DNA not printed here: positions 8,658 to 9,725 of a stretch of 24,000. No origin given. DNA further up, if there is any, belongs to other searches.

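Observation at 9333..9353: BacNav-type channel with a TLEGWAD pore: predicted native Ca2+-selective prokaryotic channel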

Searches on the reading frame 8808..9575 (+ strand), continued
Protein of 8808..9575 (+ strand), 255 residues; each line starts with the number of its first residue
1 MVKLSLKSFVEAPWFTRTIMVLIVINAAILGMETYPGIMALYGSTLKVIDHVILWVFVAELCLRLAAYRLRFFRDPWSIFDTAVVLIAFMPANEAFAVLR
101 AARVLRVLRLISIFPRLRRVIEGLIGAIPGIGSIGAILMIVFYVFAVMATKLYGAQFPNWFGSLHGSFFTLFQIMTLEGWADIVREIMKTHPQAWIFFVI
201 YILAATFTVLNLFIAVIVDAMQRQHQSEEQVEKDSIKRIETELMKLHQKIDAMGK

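Call 20: find_homologous_proteins(query=window:8808-9572:+, max_evalue=1e-20)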
Query window:8808-9572:+ (255 aa): 7929 proteins with E <= 1e-20 among 8000 candidates; the best 120 are listed.
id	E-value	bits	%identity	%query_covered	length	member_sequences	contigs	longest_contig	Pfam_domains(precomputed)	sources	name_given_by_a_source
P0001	3.2e-150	517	93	100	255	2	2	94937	PF08016.19,PF00520.38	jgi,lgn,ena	jgi:voltage-gated sodium channel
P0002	3.3e-147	507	91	99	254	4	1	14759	PF08016.19,PF00520.38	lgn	-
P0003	1.6e-142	492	89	100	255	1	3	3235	PF08016.19,PF00520.38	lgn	-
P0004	1.7e-142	491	90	100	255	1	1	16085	PF08016.19,PF00520.38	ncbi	-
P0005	9.6e-142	489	89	98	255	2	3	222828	PF08016.19,PF00520.38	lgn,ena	-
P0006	1.2e-140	485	87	100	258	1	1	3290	PF08016.19,PF00520.38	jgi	jgi:voltage-gated sodium channel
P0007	4.2e-140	484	86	100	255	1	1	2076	PF08016.19,PF00520.38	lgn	-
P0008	8.5e-140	483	88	99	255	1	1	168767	PF08016.19,PF00520.38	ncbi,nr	ncbi:MAG: ion transporter [Rickettsiales bacterium]|nr:ion transporter [Rickettsiales bacterium]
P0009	3.6e-139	481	87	100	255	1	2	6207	PF08016.19,PF00520.38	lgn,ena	-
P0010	6.4e-139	480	87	99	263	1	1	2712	PF08016.19,PF00520.38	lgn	-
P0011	1.4e-138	479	87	100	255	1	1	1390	PF08016.19,PF00520.38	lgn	-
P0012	1.5e-138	479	86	98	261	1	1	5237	PF08016.19,PF00520.38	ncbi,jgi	jgi:voltage-gated sodium channel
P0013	2.7e-138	478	86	98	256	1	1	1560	PF08016.19,PF00520.38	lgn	-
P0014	6.1e-138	477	88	98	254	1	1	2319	PF08016.19,PF00520.38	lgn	-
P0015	9.0e-138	476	87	98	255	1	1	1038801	PF08016.19,PF00520.38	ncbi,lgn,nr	ncbi:MAG: ion transporter [Alphaproteobacteria bacterium]|nr:ion transporter [Alphaproteobacteria ba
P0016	1.7e-137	475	86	100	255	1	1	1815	PF08016.19,PF00520.38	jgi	jgi:voltage-gated sodium channel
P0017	2.3e-137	475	87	98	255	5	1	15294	PF08016.19,PF00520.38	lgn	-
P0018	4.0e-137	474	85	99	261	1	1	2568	PF08016.19,PF00520.38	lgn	-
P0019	5.2e-137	473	86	98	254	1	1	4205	PF08016.19,PF00520.38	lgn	-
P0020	7.3e-137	473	87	99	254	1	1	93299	PF08016.19,PF00520.38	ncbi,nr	ncbi:MAG: ion transporter [Alphaproteobacteria bacterium]|nr:ion transporter [Alphaproteobacteria ba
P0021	1.4e-136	472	85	100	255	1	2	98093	PF08016.19,PF00520.38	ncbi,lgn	ncbi:MAG: ion transporter [Alphaproteobacteria bacterium]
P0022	5.6e-136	470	85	99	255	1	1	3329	PF08016.19,PF00520.38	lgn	-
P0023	2.0e-134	465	85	100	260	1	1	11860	PF08016.19,PF00520.38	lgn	-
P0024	4.7e-134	464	84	100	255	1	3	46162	PF08016.19,PF00520.38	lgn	-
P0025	1.3e-133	462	84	98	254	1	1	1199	PF08016.19,PF00520.38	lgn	-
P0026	1.9e-132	459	82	100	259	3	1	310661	PF08016.19,PF00520.38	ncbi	-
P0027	6.4e-132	457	83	99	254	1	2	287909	PF08016.19,PF00520.38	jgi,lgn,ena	-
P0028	2.7e-131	455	83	99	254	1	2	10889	PF08016.19,PF00520.38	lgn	-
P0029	4.8e-130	451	83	97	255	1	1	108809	PF08016.19,PF00520.38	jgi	jgi:voltage-gated sodium channel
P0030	6.6e-130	450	82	100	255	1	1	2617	PF08016.19,PF00520.38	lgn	-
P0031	1.6e-128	446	81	99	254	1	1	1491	PF08016.19,PF00520.38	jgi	jgi:voltage-gated sodium channel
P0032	4.1e-128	444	82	98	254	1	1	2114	PF08016.19,PF00520.38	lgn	-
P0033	1.1e-126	440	82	98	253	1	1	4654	PF08016.19,PF00520.38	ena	-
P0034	1.2e-126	440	81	97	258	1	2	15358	PF08016.19,PF00520.38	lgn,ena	-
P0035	4.7e-124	431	79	100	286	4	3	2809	PF08016.19,PF00520.38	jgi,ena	-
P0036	2.5e-123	429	83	93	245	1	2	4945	PF08016.19,PF00520.38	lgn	-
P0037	4.4e-123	428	77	99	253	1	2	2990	PF08016.19,PF00520.38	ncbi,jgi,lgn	jgi:voltage-gated sodium channel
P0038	9.7e-123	427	77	98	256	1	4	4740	PF08016.19,PF00520.38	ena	-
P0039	2.3e-121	422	76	100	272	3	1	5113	PF08016.19,PF00520.38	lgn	-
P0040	9.8e-121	420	77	100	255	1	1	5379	PF08016.19,PF00520.38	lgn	-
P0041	5.1e-120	418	78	96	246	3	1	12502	PF08016.19,PF00520.38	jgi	jgi:voltage-gated sodium channel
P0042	5.3e-119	415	75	98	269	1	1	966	PF08016.19,PF00520.38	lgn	-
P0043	1.5e-118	413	75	99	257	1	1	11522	PF08016.19,PF00520.38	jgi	jgi:voltage-gated sodium channel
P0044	2.9e-118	412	76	100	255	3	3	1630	PF08016.19,PF00520.38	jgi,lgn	jgi:voltage-gated sodium channel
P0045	3.1e-118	412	76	96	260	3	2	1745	PF08016.19,PF00520.38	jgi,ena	jgi:voltage-gated sodium channel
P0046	4.7e-118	411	75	100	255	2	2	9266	PF08016.19,PF00520.38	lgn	-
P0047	7.1e-118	411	76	100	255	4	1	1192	PF08016.19,PF00520.38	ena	-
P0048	1.1e-117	410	76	98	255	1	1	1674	PF08016.19,PF00520.38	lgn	-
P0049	1.4e-117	410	76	97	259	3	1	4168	PF08016.19,PF00520.38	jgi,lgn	jgi:voltage-gated sodium channel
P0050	1.0e-116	407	74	98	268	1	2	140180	PF08016.19,PF00520.38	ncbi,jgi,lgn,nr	ncbi:MAG: ion transporter [Parvularculaceae bacterium]|jgi:voltage-gated sodium channel|nr:ion trans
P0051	2.6e-116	406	75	100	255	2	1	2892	PF08016.19,PF00520.38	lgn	-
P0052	2.8e-116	406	74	100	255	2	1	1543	PF08016.19,PF00520.38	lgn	-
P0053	3.8e-116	405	75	97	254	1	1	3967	PF08016.19,PF00520.38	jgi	jgi:voltage-gated sodium channel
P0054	6.3e-116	404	73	100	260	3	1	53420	PF08016.19,PF00520.38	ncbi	-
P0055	2.2e-115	403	76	98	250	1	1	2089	PF08016.19,PF00520.38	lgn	-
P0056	4.0e-115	402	75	98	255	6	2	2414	PF08016.19,PF00520.38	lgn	-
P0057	1.0e-114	400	75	100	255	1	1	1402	PF08016.19,PF00520.38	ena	-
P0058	5.6e-113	395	74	98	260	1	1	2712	PF08016.19,PF00520.38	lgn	-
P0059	2.0e-112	393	73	100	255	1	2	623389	PF08016.19,PF00520.38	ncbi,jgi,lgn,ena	-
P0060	2.2e-112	393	81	87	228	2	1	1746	PF08016.19,PF00520.38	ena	-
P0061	4.5e-112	392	71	98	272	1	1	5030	PF08016.19,PF00520.38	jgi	jgi:voltage-gated sodium channel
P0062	4.9e-112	392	72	99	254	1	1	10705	PF08016.19,PF00520.38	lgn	-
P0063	1.8e-111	390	74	98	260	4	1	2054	PF08016.19,PF00520.38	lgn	-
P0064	4.2e-111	389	77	92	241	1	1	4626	PF08016.19,PF00520.38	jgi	jgi:voltage-gated sodium channel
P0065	5.1e-111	388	73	100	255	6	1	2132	PF08016.19,PF00520.38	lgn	-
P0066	9.1e-111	388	71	97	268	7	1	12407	PF08016.19,PF00520.38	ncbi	-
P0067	1.6e-110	387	72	97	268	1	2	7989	PF08016.19,PF00520.38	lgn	-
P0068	4.3e-110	385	71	97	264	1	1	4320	PF08016.19,PF00520.38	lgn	-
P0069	9.9e-110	384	72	100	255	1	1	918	PF08016.19,PF00520.38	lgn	-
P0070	1.0e-109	384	72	98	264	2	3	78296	PF08016.19,PF00520.38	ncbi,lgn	-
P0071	2.5e-109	383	71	100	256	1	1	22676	PF08016.19,PF00520.38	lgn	-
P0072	2.5e-109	383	70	100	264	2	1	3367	PF08016.19,PF00520.38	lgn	-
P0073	5.1e-109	382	72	98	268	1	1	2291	PF08016.19,PF00520.38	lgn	-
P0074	6.3e-109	382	70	100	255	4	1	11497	PF08016.19,PF00520.38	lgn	-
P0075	1.2e-108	381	69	98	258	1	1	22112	PF08016.19,PF00520.38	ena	-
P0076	1.3e-108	381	73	97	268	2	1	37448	PF08016.19,PF00520.38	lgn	-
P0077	3.2e-108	379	71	98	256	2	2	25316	PF08016.19,PF00520.38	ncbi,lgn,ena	-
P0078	1.0e-107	378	71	97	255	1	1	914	PF08016.19,PF00520.38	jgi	-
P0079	1.8e-107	377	70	98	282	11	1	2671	PF08016.19,PF00520.38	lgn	-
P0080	3.7e-107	376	68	99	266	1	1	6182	PF08016.19,PF00520.38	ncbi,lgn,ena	-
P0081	9.8e-107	374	70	98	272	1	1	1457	PF08016.19,PF00520.38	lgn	-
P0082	1.1e-106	374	72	98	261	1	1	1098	PF08016.19,PF00520.38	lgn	-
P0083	2.1e-106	373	71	97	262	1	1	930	PF08016.19,PF00520.38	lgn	-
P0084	2.2e-106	373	69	99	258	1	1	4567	PF08016.19,PF00520.38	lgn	-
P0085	3.3e-106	373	69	97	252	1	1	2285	PF08016.19,PF00520.38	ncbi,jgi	jgi:voltage-gated sodium channel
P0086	3.9e-106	372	67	100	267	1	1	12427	PF08016.19,PF00520.38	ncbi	-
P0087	9.4e-106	371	68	99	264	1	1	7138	PF08016.19,PF00520.38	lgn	-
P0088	1.8e-105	370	69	99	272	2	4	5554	PF08016.19,PF00520.38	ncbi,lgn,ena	-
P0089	4.2e-105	369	70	98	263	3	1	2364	PF08016.19,PF00520.38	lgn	-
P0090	5.8e-105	369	68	100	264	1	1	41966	PF08016.19,PF00520.38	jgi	jgi:voltage-gated sodium channel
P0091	1.3e-104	367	68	99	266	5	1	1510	PF08016.19,PF00520.38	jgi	-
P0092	1.8e-104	367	67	100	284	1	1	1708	PF08016.19,PF00520.38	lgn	-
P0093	1.9e-104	367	71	97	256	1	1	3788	PF08016.19,PF00520.38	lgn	-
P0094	1.9e-104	367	67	98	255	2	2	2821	PF08016.19,PF00520.38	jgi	jgi:voltage-gated sodium channel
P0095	4.6e-104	366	66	98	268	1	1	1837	PF08016.19,PF00520.38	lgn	-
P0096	5.2e-104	365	65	96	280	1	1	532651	PF08016.19,PF00520.38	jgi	jgi:voltage-gated sodium channel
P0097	6.4e-104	365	72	98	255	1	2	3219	PF08016.19,PF00520.38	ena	-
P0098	6.0e-103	362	66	97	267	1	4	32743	PF08016.19,PF00520.38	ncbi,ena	-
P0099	8.3e-103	361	67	98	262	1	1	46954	PF08016.19,PF00520.38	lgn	-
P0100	1.2e-102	361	66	98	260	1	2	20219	PF08016.19,PF00520.38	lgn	-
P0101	1.3e-102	361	67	98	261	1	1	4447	PF08016.19,PF00520.38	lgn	-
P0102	2.6e-102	360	68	97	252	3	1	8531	PF08016.19,PF00520.38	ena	-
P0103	8.7e-102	358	67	98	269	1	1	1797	PF08016.19,PF00520.38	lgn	-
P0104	1.4e-101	357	67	97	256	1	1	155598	PF08016.19,PF00520.38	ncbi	-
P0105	1.4e-101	357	65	98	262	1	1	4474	PF08016.19,PF00520.38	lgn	-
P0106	6.6e-101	355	65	98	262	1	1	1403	PF08016.19,PF00520.38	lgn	-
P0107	8.4e-101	355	69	96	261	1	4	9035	PF08016.19,PF00520.38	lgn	-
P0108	1.0e-100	355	66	98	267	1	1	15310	PF08016.19,PF00520.38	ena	-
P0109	3.2e-100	353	68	98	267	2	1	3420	PF08016.19,PF00520.38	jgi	jgi:voltage-gated sodium channel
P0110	1.4e-99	351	64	97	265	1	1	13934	PF08016.19,PF00520.38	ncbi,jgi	jgi:voltage-gated sodium channel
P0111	1.5e-99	351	65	98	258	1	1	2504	PF08016.19,PF00520.38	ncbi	-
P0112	2.2e-99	350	66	98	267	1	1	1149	PF08016.19,PF00520.38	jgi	jgi:voltage-gated sodium channel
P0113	2.6e-99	350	65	96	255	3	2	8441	PF08016.19,PF00520.38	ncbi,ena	-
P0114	4.5e-99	349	64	96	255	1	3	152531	PF08016.19,PF00520.38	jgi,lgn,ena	jgi:voltage-gated sodium channel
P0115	1.3e-98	348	63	100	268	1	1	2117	PF08016.19,PF00520.38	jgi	jgi:voltage-gated sodium channel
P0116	2.7e-98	347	62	98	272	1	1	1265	PF08016.19,PF00520.38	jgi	jgi:voltage-gated sodium channel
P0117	2.7e-98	347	65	95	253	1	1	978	PF08016.19,PF00520.38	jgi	jgi:voltage-gated sodium channel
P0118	3.5e-98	346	65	98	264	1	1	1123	PF08016.19,PF00520.38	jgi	jgi:voltage-gated sodium channel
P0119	6.1e-98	346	64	96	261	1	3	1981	PF08016.19,PF00520.38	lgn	-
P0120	8.3e-98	345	70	90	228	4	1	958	PF08016.19,PF00520.38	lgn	-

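Call 25: find_encoding_contigs(protein=window:8808-9575:+, flank=6000, max_places=4)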
Protein window:8808-9575:+ (255 aa): no gene with exactly this product is on record in the collection.

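Call 26: find_encoding_contigs(protein=P0015, flank=6000, max_places=3)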
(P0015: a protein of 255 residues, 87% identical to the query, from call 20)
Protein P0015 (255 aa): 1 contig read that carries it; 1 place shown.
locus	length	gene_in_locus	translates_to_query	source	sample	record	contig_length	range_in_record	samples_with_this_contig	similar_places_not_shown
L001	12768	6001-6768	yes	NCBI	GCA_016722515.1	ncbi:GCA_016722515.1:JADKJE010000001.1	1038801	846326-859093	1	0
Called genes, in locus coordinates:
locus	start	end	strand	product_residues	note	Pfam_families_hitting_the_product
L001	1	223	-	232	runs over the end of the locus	PF00072:Response_reg, PF00486:Trans_reg_C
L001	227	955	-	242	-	PF00512:HisKA, PF02518:HATPase_c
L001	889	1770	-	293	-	PF13493:DUF4118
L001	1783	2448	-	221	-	PF06055:ExoD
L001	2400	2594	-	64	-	-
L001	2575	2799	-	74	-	-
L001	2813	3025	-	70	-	PF20068:Amphi-Trp (weak)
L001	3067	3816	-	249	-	PF01027:Bax1-I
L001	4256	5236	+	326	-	PF03741:TerC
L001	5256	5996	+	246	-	PF04391:DUF533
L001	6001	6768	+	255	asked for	PF00520:Ion_trans, PF08016:PKD_channel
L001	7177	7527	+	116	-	PF08274:Zn_Ribbon_YjdM, PF03831:YjdM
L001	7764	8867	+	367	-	PF13776:DUF4172, PF02661:Fic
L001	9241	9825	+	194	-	PF00805:Pentapeptide (faint), PF13599:Pentapeptide_4 (weak)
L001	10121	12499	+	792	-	PF12796:Ank_2 (faint), PF13606:Ank_3 (faint), PF00023:Ank (faint)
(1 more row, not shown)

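Call 27: search_protein_representatives(protein=window:8808-9572:+)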
Query: 255 residues. Proteins with E-value up to 0.001 (for the whole library): 17799; up to 1e-10: 6883; up to 1e-30: 1430. The best 150 are listed.
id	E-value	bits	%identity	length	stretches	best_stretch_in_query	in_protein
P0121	2.2e-82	292.9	62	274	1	6-235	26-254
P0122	6.0e-81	288.2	55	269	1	8-253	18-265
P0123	1.6e-78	280.3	32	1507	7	8-184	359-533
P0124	4.6e-72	259.1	52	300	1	6-239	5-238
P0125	5.7e-72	258.8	30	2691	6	8-225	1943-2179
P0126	1.9e-71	257.2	54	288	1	7-237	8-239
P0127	4.3e-71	256.0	56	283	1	5-229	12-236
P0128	4.4e-71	255.9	30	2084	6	3-246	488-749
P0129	6.6e-71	255.4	54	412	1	3-240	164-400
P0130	1.6e-70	254.1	50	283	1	4-242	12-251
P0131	3.3e-69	249.8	30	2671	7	12-223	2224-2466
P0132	4.9e-69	249.2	29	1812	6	2-230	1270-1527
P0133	5.4e-69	249.1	53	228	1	6-225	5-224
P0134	1.3e-68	247.8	38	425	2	6-239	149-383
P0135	3.0e-68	246.7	29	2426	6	6-226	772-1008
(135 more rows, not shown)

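Call 28: find_encoding_contigs(protein=P0059, flank=6000, max_places=2)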
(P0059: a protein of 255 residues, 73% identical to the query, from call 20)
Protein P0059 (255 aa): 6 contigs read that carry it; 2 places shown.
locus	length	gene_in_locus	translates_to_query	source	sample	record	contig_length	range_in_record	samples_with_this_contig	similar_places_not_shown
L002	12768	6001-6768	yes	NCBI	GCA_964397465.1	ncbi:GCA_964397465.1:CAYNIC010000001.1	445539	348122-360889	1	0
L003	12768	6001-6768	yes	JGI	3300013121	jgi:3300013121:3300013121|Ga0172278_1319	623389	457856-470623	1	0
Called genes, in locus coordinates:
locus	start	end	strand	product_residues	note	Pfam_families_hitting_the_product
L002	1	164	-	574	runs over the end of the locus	PF00575:S1, PF23459:S1_RRP5 (weak), PF00575:S1, PF23459:S1_RRP5 (weak), PF00575:S1, PF21710:Spt6_S1 (weak)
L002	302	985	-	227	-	PF02224:Cytidylate_kin, PF13207:AAA_17 (weak)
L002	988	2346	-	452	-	PF00275:EPSP_synthase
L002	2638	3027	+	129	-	PF09538:FYDLN_acid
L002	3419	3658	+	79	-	PF01541:GIY-YIG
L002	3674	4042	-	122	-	PF03795:YCII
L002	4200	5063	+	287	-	PF10987:DUF2806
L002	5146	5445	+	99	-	-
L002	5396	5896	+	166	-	-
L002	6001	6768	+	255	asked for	PF00520:Ion_trans, PF08016:PKD_channel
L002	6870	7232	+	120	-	PF00903:Glyoxalase (weak), PF18029:Glyoxalase_6 (weak)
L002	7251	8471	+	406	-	PF00070:Pyr_redox (faint), PF00890:FAD_binding_2 (faint), PF01266:DAO (faint), PF01494:FAD_binding_3, PF03486:HI0933_like (faint), PF07992:Pyr_redox_2 (faint), PF13450:NAD_binding_8 (weak)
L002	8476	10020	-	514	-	PF00083:Sugar_tr, PF05977:MFS_3 (weak), PF07690:MFS_1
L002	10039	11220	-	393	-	PF25919:BSH_CusB (weak), PF25917:BSH_RND, PF25984:BSH_YknX (weak), PF25885:HH_EMRA, PF25954:Beta-barrel_RND_2 (weak), PF25963:Beta-barrel_AAEA, PF25990:Beta-barrel_YknX (weak)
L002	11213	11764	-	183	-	PF01047:MarR, PF12802:MarR_2, PF13463:HTH_27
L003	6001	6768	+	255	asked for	PF00520:Ion_trans, PF08016:PKD_channel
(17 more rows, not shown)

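Call 29: find_encoding_contigs(protein=P0096, flank=6000, max_places=2)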
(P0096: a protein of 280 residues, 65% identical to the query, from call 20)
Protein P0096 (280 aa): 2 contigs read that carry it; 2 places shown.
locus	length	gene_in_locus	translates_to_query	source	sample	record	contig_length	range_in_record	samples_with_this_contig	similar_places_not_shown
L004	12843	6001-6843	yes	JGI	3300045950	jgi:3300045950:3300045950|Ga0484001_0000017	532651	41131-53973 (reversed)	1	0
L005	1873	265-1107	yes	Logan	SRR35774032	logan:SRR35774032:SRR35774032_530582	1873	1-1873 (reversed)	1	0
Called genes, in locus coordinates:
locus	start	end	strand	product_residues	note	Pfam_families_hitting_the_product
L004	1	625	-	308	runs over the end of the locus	PF00248:Aldo_ket_red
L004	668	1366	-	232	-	PF00072:Response_reg, PF00486:Trans_reg_C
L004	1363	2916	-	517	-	PF13493:DUF4118, PF00512:HisKA, PF02518:HATPase_c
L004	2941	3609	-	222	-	PF06055:ExoD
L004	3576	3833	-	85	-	-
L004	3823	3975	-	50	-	-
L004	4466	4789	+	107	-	PF13453:Zn_ribbon_TFIIB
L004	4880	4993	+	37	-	-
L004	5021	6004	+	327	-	PF03741:TerC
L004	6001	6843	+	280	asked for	PF00520:Ion_trans, PF08016:PKD_channel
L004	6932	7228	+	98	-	-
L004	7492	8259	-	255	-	PF00813:FliP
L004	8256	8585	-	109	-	PF04347:FliO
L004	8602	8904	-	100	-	-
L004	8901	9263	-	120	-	PF01312:Bac_export_2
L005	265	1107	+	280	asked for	PF00520:Ion_trans, PF08016:PKD_channel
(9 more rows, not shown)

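Call 44: find_related_loci(query=window:8808-9572:+, collection=genome_contigs, flank=5000)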
Query window:8808-9572:+ (255 aa) in genome_contigs; peptide patterns used: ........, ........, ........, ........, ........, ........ (x = any residue, [..] = any of these).
34 stretches matched a pattern; 11 encode a relative of the query (tblastn E <= 1e-3); 10 distinct loci.
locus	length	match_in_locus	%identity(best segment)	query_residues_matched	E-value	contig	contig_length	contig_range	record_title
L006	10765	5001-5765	85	1-255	1e-147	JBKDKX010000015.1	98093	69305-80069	MAG: Alphaproteobacteria bacterium isolate samp_2119_metabat2_316 samp_2119_834455, whole genome shotgun sequence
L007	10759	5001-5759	88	1-253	7e-141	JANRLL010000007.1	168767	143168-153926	MAG: Rickettsiales bacterium isolate bins.21 k141_582614, whole genome shotgun sequence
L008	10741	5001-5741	77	1-247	6e-127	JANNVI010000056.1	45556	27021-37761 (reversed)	MAG: Gammaproteobacteria bacterium isolate VAR_34_metabat_508 VAR_34_k141_2204315, whole genome shotgun sequence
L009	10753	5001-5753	77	1-251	8e-128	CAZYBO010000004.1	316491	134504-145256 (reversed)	MAG TPA_asm: uncultured Rickettsiales bacterium isolate SRP302895_co1_247 genome assembly, contig: NODE_48_length_316491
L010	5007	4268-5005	76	5-251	6e-124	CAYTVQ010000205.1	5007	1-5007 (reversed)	MAG TPA_asm: uncultured Caulobacterales bacterium isolate SRP173033_co3_114 genome assembly, contig: NODE_26014_length_5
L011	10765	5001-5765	73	1-255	2e-122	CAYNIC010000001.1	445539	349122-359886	MAG TPA_asm: uncultured Rhodospirillales bacterium isolate SRP189682_co2_447 genome assembly, contig: NODE_1_length_4455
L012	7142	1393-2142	76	6-255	2e-120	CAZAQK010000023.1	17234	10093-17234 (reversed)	MAG TPA_asm: uncultured Rickettsiales bacterium isolate SRP199154_co2_87 genome assembly, contig: NODE_2051_length_17234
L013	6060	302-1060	69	3-255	3e-108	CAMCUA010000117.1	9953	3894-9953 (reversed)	MAG: Asaia bogorensis isolate MsH-01oct19-106 genome assembly, contig: MsH-01oct19-C14967, whole genome shotgun sequence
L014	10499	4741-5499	87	1-253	5e-137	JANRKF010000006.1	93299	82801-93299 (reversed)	MAG: Alphaproteobacteria bacterium isolate bins.82 k141_1444636, whole genome shotgun sequence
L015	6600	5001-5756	53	3-253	4e-84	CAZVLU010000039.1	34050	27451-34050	MAG TPA_asm: uncultured Rhizobium sp. isolate SRP287051_co2_20 genome assembly, contig: NODE_2717_length_34050_cov_11.49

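Call 50: predict_structure(protein=window:8808-9572:+)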
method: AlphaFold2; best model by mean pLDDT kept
length: 255 residues; sequences in the alignment: 1
mean_pLDDT: 56.4   pTM: 0.28
mean pLDDT of the five models: 56.4, 52.8, 51.3, 47.2, 45.7
residues with pLDDT >= 90: 10; 70-90: 40; 50-70: 89; < 50: 116
segments of 3 or more residues with pLDDT < 50: 1-4, 35-43, 45-53, 75-98, 100-118, 120-137, 156-163
pLDDT, mean of each block of 10 residues (from residue 1): 49 53 53 45 41 51 53 47 45 46 44 43 38 44 50 48 49 58 67 63 68 79 84 86 92 83
secondary structure, 60 per line:
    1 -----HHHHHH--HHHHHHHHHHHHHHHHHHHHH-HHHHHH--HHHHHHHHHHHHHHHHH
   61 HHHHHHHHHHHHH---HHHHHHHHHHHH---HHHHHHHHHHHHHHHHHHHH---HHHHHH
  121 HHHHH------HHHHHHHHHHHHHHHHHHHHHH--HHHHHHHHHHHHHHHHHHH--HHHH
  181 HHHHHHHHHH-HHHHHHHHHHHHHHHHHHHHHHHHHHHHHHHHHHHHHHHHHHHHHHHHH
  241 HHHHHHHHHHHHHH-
elements in order: H6-11 H14-34 H36-41 H44-73 H77-88 H92-111 H115-125 H132-153 H156-174 H177-190 H192-254

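Call 53: search_protein_families(library=ncbifam, proteins=[window:8808-9575:+], max_evalue=0.00001)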
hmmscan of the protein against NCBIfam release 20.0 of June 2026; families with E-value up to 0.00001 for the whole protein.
window:8808-9575:+ (255 aa): 0 families

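Call 58: find_encoding_contigs(protein=P0050, flank=4000, max_places=1)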
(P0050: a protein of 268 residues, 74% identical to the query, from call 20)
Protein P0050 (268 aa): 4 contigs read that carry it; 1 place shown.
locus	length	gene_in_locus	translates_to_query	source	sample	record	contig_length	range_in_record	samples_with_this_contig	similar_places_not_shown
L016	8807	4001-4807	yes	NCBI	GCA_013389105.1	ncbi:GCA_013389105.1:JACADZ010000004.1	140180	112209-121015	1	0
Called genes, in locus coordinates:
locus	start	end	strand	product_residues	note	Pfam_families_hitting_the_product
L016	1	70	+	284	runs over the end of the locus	PF00795:CN_hydrolase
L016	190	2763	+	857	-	PF02743:dCache_1, PF22673:MCP-like_PDC_1, PF00512:HisKA, PF02518:HATPase_c, PF00072:Response_reg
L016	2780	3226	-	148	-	PF00383:dCMP_cyt_deam_1, PF14437:MafB19-deam, PF14439:Bd3614-deam (weak)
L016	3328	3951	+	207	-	PF14681:UPRTase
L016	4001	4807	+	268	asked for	PF00520:Ion_trans, PF08016:PKD_channel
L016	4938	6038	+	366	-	PF10983:DUF2793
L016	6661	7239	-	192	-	PF00265:TK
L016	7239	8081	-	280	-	PF01678:DAP_epimerase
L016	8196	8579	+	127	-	PF08780:NTase_sub_bind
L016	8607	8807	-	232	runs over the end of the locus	PF06026:Rib_5-P_isom_A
